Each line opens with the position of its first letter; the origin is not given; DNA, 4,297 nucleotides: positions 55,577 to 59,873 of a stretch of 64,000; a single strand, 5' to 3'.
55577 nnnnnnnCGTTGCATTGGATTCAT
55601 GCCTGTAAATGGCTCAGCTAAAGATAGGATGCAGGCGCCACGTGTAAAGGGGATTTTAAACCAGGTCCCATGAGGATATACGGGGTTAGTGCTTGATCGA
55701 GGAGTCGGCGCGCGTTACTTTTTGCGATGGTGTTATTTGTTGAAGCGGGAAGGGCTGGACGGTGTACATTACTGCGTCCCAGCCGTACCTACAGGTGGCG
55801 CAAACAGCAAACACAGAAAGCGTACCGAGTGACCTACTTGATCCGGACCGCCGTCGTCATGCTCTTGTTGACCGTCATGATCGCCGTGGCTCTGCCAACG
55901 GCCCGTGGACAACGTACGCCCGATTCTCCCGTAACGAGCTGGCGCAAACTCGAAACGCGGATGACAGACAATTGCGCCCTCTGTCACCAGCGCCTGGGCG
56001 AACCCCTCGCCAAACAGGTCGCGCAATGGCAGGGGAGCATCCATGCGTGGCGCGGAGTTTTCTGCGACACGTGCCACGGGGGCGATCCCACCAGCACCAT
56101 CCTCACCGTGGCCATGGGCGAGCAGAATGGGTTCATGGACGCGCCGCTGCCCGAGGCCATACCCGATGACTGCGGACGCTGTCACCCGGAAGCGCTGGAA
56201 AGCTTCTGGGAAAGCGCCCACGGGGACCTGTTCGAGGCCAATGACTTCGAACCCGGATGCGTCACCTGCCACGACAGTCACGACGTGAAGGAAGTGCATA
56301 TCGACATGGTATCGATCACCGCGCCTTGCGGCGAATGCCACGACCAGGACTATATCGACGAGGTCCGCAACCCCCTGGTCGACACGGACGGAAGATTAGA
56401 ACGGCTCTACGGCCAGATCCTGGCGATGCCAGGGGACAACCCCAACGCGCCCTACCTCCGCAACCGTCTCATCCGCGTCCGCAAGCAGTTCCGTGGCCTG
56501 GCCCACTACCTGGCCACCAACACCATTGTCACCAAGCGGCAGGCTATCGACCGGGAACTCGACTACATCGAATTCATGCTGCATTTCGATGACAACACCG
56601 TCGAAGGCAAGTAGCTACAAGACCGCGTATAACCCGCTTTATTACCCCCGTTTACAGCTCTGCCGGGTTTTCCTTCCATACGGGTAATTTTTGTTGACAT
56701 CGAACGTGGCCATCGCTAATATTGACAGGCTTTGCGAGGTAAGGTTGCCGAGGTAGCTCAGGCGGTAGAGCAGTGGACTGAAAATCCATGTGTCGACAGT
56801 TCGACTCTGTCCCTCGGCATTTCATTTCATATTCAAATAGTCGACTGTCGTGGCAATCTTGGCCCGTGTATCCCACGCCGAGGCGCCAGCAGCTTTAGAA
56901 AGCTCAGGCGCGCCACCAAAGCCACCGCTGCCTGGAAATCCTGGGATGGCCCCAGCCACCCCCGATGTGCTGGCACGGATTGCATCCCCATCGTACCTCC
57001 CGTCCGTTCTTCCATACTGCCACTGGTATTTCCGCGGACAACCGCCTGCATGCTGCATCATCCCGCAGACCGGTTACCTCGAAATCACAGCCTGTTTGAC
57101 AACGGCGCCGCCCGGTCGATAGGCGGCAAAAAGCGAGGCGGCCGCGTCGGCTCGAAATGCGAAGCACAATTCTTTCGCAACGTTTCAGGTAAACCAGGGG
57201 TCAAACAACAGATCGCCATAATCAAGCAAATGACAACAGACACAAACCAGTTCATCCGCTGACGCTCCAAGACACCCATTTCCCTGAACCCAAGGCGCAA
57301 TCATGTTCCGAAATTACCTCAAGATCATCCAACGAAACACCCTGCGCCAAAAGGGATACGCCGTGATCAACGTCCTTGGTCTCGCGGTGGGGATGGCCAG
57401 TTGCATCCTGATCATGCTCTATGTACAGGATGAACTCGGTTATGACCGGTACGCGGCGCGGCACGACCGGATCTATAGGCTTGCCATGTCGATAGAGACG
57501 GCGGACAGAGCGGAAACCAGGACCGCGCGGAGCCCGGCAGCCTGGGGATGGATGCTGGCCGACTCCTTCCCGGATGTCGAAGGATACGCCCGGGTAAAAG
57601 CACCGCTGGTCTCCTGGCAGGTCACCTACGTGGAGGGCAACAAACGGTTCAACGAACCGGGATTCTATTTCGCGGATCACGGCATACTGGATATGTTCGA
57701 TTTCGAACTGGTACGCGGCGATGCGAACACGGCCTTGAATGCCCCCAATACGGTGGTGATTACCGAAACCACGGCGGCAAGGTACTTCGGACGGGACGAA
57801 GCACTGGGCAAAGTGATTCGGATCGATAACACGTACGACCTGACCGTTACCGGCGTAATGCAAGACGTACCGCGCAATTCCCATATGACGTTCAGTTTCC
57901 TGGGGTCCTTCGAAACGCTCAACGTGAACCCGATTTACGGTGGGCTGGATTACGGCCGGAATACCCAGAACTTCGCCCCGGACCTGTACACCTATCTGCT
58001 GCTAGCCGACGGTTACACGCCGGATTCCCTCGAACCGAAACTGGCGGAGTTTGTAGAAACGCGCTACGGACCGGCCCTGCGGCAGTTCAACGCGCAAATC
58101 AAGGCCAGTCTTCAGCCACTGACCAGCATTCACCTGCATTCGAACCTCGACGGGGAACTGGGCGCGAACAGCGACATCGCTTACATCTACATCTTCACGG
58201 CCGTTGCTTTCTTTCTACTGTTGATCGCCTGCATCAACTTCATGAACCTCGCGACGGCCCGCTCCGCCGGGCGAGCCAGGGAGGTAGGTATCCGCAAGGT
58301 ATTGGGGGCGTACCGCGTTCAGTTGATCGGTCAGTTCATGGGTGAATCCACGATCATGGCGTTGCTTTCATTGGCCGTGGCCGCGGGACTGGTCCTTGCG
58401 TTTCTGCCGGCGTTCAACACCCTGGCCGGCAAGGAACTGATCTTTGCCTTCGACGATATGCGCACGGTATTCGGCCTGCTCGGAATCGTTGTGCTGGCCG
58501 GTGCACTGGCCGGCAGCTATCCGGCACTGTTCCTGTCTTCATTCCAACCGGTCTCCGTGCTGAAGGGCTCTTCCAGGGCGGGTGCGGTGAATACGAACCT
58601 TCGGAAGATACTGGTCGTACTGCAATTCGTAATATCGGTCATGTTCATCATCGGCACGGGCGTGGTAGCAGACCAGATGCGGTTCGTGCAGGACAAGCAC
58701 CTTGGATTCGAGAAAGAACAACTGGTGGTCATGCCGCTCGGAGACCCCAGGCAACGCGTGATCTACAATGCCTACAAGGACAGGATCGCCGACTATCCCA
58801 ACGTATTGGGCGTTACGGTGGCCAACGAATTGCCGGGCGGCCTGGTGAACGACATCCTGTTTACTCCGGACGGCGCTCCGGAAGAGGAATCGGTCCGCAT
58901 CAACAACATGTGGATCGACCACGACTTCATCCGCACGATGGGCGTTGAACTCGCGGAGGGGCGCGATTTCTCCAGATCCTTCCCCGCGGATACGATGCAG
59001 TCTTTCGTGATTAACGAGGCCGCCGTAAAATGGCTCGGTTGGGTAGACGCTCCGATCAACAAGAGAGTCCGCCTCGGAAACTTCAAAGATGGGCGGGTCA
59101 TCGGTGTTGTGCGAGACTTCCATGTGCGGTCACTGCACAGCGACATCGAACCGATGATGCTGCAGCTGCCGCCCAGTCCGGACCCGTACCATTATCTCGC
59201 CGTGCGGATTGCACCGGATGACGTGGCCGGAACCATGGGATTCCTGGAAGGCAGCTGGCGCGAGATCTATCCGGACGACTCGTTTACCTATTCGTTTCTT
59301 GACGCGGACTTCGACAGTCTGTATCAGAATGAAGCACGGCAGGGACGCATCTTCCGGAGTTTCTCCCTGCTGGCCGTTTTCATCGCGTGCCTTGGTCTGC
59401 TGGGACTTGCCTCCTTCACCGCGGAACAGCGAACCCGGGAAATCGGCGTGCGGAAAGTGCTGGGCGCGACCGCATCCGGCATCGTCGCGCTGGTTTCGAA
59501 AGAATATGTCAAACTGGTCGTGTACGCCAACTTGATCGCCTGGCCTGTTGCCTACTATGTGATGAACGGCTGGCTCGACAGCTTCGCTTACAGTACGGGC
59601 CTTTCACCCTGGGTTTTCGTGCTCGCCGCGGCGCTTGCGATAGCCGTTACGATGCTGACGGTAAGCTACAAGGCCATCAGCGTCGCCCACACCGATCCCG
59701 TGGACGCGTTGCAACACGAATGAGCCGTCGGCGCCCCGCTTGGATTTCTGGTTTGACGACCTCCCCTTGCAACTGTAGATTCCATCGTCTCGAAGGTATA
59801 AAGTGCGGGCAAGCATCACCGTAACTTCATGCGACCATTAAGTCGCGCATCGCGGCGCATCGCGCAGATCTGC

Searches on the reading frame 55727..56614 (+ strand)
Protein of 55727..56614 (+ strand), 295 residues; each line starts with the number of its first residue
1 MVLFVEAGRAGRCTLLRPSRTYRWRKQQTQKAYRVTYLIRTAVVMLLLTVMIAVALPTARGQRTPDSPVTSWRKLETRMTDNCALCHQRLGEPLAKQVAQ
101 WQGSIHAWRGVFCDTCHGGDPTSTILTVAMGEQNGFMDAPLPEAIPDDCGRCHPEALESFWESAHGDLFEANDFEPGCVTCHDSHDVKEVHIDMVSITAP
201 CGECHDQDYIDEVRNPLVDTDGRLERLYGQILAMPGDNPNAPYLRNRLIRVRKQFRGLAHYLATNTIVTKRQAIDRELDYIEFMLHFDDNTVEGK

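Call 25: search_protein_families(library=pfam, proteins=[window:55727-56614:+], max_evalue=0.001)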
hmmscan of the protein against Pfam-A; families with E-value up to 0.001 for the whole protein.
window:55727-56614:+ (295 aa): 4 families
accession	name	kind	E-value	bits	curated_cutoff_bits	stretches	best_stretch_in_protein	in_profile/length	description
PF14522.11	Cytochrome_C7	-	4.3e-09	36.5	24.8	1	79-153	12-66/67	Cytochrome c7 and related cytochrome c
PF14537.11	Cytochrom_c3_2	-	2.2e-05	25.2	25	1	106-206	2-79/79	Cytochrome c3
PF22113.1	Mtrc-MtrF_II-IV_dom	-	0.00016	21.7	30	0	113-191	84-175/176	Outer membrane cytochrome MtrC/MtrF-like, domains II/IV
PF09699.15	Paired_CXXCH_1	-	0.00053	20.1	20.6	0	177-207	8-38/41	Doubled CXXCH motif (Paired_CXXCH_1)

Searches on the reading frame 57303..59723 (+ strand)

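Call 5: search_protein_families(library=pfam, proteins=[window:57303-59723:+], max_evalue=0.1)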
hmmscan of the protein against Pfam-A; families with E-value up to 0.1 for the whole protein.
window:57303-59723:+ (806 aa): 2 families
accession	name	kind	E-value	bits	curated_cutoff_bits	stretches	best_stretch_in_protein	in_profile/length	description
PF12704.14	MacB_PCD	-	1.2e-32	114.4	27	2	21-247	2-204/207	MacB-like periplasmic core domain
PF02687.27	FtsX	-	1.4e-20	74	25.5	2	300-416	2-120/120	FtsX-like permease C-terminal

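Call 20: search_protein_families(library=ncbifam, proteins=[window:57303-59723:+], max_evalue=0.01)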
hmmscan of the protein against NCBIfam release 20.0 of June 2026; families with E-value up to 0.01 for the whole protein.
window:57303-59723:+ (806 aa): 3 families
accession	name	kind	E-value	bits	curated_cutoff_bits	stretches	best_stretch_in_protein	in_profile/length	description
TIGR03434.1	ADOP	subfamily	2.1e-90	304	622.3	1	11-806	10-803/803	ADOP family duplicated permease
NF038008.1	ABC_perm_DarB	equivalog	9.9e-40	136.2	700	1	20-788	12-768/777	darobactin export ABC transporter permease subunit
NF007826.0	PRK10535.1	equivalog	5.1e-09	35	966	2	296-420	523-645/648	macrolide ABC transporter ATP-binding protein/permease MacB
